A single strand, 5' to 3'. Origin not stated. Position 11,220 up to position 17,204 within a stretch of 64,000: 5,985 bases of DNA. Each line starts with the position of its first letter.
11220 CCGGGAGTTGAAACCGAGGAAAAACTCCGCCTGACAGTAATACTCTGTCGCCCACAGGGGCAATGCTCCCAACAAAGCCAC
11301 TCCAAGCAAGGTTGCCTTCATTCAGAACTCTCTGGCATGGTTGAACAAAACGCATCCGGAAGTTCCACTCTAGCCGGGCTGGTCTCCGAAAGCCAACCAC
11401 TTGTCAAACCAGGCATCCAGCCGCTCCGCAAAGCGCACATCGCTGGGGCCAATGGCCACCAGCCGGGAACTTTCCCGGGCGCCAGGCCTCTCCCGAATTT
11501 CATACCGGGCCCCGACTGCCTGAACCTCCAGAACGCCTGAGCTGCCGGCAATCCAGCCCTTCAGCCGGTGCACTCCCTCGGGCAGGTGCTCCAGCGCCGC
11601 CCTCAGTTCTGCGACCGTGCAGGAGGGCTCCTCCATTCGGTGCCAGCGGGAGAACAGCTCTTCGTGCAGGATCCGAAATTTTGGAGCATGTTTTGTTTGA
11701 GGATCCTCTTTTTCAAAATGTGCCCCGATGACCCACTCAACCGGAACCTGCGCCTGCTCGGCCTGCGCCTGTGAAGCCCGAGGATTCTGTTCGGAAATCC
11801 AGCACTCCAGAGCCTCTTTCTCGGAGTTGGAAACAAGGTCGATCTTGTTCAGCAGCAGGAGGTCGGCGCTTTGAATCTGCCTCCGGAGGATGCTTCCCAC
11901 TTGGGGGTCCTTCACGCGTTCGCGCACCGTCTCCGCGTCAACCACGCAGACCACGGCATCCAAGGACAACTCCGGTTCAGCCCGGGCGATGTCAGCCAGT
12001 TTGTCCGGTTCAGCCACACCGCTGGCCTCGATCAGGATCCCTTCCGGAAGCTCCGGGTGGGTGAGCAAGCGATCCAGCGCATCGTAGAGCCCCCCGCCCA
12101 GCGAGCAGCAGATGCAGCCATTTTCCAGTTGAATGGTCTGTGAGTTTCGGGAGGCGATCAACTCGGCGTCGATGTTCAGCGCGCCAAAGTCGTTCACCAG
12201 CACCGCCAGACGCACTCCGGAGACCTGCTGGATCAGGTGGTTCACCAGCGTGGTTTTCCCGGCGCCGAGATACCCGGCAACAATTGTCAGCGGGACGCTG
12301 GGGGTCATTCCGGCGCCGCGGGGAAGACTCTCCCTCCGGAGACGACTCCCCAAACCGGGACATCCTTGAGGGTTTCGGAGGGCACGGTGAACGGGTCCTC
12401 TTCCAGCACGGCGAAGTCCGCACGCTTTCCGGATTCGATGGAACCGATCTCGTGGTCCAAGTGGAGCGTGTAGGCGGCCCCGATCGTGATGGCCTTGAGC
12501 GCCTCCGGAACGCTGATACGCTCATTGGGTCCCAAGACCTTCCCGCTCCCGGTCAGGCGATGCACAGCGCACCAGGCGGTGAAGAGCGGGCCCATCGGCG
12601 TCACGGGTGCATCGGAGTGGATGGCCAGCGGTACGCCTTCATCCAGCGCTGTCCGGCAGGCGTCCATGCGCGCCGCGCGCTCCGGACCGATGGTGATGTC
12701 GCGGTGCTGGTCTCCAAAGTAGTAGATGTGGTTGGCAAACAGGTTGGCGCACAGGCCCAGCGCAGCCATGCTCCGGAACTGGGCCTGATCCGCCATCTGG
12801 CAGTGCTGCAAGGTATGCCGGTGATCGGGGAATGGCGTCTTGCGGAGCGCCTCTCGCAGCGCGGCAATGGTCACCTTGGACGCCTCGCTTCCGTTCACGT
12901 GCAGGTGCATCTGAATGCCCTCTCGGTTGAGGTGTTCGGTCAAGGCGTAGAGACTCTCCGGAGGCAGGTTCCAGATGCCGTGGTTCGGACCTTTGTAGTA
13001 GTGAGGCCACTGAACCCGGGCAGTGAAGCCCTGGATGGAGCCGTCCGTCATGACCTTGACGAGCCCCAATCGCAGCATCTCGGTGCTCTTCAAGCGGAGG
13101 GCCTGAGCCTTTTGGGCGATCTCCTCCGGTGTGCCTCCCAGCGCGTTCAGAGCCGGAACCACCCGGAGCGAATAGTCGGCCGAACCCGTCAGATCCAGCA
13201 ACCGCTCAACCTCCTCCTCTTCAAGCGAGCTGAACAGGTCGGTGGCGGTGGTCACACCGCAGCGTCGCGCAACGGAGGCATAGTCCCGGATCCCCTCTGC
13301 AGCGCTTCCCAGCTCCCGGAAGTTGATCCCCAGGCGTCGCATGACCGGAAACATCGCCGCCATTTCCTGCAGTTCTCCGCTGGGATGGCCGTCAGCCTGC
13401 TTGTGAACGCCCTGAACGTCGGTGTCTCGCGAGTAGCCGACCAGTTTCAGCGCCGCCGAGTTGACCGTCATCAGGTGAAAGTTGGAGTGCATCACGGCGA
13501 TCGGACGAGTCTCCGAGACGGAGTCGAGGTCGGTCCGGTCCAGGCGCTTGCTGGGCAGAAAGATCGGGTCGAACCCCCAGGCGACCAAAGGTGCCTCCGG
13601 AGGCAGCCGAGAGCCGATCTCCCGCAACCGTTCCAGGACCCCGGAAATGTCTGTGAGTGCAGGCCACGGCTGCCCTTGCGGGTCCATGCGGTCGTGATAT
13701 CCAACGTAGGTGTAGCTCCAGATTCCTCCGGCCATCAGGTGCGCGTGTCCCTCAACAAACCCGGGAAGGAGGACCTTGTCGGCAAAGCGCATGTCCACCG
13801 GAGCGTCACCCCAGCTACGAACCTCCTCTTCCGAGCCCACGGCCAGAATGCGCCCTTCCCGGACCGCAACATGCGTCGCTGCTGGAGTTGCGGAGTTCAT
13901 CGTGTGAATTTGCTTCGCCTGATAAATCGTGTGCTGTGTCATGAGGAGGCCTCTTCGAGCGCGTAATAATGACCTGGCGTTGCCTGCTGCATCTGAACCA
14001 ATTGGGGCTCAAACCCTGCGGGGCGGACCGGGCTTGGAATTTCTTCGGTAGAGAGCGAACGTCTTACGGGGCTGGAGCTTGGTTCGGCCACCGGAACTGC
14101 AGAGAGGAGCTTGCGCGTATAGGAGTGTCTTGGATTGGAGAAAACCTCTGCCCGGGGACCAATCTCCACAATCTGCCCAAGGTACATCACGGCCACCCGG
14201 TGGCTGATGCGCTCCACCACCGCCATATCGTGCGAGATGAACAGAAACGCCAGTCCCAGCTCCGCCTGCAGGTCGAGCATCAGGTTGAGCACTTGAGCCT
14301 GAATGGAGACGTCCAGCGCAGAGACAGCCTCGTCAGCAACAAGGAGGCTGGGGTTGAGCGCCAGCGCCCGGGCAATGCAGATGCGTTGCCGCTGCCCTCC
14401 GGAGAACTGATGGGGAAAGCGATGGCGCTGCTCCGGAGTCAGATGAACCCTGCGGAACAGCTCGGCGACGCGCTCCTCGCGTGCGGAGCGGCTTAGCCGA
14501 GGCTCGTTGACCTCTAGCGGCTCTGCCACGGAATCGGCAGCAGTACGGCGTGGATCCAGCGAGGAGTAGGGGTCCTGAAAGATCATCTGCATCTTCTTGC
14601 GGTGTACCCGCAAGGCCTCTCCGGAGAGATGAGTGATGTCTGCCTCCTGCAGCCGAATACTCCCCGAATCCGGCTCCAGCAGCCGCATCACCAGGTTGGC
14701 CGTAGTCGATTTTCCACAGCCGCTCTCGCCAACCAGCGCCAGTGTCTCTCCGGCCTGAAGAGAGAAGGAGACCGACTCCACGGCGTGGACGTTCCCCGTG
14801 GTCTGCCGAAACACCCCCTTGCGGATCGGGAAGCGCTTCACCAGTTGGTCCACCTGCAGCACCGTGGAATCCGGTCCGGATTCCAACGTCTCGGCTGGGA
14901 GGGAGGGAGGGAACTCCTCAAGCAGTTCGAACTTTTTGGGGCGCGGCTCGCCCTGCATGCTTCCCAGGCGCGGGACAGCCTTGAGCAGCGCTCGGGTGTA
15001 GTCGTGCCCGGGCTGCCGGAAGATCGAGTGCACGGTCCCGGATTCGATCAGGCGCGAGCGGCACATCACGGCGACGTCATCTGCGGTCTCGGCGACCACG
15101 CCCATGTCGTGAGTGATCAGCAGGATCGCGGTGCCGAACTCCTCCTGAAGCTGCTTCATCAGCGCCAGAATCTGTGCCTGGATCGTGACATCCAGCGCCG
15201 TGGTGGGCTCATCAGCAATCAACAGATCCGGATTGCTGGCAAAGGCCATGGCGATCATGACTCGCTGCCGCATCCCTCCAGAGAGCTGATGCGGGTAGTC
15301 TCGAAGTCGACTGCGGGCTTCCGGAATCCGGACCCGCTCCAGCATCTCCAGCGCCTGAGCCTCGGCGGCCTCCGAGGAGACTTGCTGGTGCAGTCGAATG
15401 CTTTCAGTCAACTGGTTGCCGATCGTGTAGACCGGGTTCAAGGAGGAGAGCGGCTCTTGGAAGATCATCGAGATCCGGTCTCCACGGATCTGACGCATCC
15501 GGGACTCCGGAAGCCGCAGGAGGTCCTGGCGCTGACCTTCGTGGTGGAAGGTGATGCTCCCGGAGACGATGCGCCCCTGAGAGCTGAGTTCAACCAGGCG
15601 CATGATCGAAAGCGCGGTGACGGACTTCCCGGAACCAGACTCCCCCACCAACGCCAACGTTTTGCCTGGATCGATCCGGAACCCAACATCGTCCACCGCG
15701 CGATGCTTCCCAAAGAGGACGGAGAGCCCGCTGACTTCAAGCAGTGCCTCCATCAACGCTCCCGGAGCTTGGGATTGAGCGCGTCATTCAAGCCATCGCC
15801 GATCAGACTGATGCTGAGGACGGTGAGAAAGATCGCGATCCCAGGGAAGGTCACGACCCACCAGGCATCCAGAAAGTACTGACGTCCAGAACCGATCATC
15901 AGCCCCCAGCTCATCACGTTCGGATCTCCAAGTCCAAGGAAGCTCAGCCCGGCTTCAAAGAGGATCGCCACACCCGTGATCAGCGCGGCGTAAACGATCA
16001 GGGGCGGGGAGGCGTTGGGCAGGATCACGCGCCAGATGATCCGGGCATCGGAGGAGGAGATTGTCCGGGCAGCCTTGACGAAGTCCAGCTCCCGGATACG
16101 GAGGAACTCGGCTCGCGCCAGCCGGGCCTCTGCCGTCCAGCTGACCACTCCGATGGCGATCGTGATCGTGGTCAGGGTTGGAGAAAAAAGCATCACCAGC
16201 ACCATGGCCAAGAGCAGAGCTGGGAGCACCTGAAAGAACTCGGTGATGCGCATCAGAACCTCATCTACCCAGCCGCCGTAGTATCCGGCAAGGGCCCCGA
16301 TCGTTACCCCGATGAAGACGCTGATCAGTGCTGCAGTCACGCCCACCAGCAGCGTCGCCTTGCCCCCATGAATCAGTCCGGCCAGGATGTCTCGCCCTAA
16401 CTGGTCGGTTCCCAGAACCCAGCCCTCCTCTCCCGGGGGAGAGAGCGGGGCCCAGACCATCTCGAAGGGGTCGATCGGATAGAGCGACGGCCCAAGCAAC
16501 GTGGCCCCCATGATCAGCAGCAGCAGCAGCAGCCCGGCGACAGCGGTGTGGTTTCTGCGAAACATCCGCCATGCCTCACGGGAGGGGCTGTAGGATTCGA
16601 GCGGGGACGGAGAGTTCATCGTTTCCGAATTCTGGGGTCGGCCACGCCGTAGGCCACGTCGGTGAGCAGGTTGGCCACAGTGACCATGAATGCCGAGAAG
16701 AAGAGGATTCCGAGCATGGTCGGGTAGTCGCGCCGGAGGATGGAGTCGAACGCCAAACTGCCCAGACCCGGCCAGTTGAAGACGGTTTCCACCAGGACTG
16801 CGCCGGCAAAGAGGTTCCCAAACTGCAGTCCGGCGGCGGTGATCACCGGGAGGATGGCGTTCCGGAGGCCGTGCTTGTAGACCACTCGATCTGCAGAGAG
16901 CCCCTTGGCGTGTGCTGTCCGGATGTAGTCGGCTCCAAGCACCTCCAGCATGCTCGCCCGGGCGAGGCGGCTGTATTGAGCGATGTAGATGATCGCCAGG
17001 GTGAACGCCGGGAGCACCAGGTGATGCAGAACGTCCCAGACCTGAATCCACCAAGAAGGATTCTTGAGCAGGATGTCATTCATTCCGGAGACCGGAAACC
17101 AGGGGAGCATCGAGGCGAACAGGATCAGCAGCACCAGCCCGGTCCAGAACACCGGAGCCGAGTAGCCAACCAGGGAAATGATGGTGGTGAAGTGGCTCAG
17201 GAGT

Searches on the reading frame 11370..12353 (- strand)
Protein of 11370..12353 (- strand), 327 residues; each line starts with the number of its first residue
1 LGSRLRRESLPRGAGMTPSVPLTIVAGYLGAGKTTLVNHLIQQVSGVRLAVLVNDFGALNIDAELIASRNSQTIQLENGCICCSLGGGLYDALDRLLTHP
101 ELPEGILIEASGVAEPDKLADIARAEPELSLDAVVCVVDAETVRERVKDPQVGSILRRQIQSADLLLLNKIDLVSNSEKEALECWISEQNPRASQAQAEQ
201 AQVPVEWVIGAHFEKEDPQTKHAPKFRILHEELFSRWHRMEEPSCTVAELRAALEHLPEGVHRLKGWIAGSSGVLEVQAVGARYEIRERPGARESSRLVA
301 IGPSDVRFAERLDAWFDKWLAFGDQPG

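Call 40: search_protein_families(library=pfam, proteins=[window:11370-12353:-], max_evalue=0.00001)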
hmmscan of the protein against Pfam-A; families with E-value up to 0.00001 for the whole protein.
window:11370-12353:- (327 aa): 2 families
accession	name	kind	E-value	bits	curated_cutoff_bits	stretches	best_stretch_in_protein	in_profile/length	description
PF02492.25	cobW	-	3.6e-46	157.5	20.7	1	21-194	1-177/180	CobW/HypB/UreG, nucleotide-binding domain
PF07683.19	CobW_C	-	1.5e-06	28.4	22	1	248-303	15-79/94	Cobalamin synthesis protein cobW C-terminal domain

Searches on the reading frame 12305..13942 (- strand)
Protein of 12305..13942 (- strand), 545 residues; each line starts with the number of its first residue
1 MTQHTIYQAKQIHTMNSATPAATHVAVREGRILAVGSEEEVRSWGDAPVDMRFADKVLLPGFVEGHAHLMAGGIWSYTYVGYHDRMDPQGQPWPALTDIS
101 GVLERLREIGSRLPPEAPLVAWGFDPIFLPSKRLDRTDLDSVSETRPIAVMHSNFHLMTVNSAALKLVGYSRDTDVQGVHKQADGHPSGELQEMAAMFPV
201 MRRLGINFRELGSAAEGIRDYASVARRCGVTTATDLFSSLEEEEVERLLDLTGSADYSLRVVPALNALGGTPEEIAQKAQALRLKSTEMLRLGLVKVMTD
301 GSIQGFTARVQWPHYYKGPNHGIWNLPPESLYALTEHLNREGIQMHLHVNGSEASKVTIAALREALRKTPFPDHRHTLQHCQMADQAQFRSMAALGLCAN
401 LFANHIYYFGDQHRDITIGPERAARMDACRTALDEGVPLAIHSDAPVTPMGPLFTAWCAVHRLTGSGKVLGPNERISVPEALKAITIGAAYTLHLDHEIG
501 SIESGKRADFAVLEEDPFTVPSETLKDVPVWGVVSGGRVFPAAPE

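Call 40: search_protein_families(library=pfam, proteins=[window:12305-13942:-], max_evalue=0.00001)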
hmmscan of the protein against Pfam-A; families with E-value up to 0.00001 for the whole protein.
window:12305-13942:- (545 aa): 2 families
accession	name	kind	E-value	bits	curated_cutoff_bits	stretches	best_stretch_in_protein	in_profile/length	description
PF07969.17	Amidohydro_3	-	1.3e-74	252.9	29.7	1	55-539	7-470/472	Amidohydrolase family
PF01979.26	Amidohydro_1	-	2e-17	63.9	25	1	320-539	126-344/345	Amidohydrolase family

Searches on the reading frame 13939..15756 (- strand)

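Call 41: search_protein_families(library=pfam, proteins=[window:13939-15756:-], max_evalue=0.00001)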
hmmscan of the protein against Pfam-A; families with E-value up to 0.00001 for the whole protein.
window:13939-15756:- (605 aa): 7 families
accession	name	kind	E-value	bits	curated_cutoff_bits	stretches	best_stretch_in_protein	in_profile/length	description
PF00005.33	ABC_tran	-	8.3e-65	218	25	2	327-478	2-136/137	ABC transporter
PF08352.17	oligo_HPY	-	1.1e-15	58.1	27.1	1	530-562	1-33/65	Oligopeptide/dipeptide transporter, C-terminal region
PF02463.25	SMC_N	-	1.2e-11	44.9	40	0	338-524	26-212/220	RecF/RecN/SMC N terminal domain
PF13401.12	AAA_22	-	4.5e-08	33.9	27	0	339-506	8-120/130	AAA domain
PF13191.12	AAA_16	-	5.1e-07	30.8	32.6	0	336-438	24-124/167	AAA ATPase domain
PF13304.12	AAA_21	-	7.3e-07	30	27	0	153-221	233-303/304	AAA domain, putative AbiEii toxin, Type IV TA system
PF13555.12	AAA_29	-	3.5e-06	27.1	27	0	330-364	16-50/61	P-loop containing region of AAA domain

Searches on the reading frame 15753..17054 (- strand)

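Call 41: search_protein_families(library=pfam, proteins=[window:15753-17054:-], max_evalue=0.00001)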
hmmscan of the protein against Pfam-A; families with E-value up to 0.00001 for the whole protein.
window:15753-17054:- (433 aa): 2 families
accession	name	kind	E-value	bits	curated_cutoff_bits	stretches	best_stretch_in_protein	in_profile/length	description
PF00528.27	BPD_transp_1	-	5.3e-32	111.5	26.4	1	249-431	1-183/184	Binding-protein-dependent transport system inner membrane component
PF12911.12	OppC_N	-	1.2e-11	44.7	23.9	1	156-201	1-46/53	N-terminal TM domain of oligopeptide transport permease C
